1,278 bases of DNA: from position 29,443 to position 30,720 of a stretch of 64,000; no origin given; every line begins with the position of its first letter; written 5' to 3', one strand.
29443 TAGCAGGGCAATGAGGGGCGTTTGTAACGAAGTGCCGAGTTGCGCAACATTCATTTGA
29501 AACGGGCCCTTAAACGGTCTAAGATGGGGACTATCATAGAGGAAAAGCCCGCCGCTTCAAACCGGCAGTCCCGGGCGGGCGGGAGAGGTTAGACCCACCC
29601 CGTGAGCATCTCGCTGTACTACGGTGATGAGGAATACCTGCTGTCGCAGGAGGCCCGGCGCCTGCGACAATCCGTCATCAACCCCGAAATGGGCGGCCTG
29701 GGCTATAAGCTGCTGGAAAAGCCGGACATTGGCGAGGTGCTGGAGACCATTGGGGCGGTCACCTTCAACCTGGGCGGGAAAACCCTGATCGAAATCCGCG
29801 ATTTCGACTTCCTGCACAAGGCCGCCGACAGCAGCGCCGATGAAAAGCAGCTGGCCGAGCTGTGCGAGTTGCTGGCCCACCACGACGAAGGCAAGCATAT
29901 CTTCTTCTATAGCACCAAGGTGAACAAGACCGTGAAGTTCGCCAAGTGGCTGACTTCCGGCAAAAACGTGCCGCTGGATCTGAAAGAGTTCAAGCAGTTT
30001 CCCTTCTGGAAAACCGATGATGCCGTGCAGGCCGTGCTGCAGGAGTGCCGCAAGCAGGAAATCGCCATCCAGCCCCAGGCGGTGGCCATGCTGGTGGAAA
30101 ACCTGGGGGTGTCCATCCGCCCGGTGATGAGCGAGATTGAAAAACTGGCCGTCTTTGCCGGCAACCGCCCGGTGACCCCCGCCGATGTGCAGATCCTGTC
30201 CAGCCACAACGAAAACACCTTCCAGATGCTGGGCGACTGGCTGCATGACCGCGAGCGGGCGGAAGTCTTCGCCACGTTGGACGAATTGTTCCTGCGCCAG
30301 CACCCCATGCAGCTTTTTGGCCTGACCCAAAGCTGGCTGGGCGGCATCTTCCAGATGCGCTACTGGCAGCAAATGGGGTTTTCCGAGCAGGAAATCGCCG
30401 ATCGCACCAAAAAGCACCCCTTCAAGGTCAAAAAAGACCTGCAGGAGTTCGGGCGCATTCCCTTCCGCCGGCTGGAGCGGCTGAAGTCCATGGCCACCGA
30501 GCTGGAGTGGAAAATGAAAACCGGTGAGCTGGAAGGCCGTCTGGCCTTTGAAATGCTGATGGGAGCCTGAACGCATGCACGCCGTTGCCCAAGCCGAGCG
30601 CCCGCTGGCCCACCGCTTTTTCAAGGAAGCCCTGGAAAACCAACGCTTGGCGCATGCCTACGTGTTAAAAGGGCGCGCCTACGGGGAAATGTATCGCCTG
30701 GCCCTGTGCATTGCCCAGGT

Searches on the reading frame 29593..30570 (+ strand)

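Call 62: search_protein_families(library=pfam, proteins=[window:29593-30570:+], max_evalue=0.00001)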
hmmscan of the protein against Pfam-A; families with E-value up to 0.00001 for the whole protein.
window:29593-30570:+ (325 aa): 2 families
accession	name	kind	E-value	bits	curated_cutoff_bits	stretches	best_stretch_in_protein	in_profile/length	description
PF21694.2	DNA_pol3_delta_C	-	2.6e-15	56.9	27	1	207-323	2-118/121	DNA polymerase III delta subunit, C-terminal domain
PF06144.19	DNA_pol3_delta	-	3.7e-07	30.6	21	1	8-120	2-114/124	DNA polymerase III, delta subunit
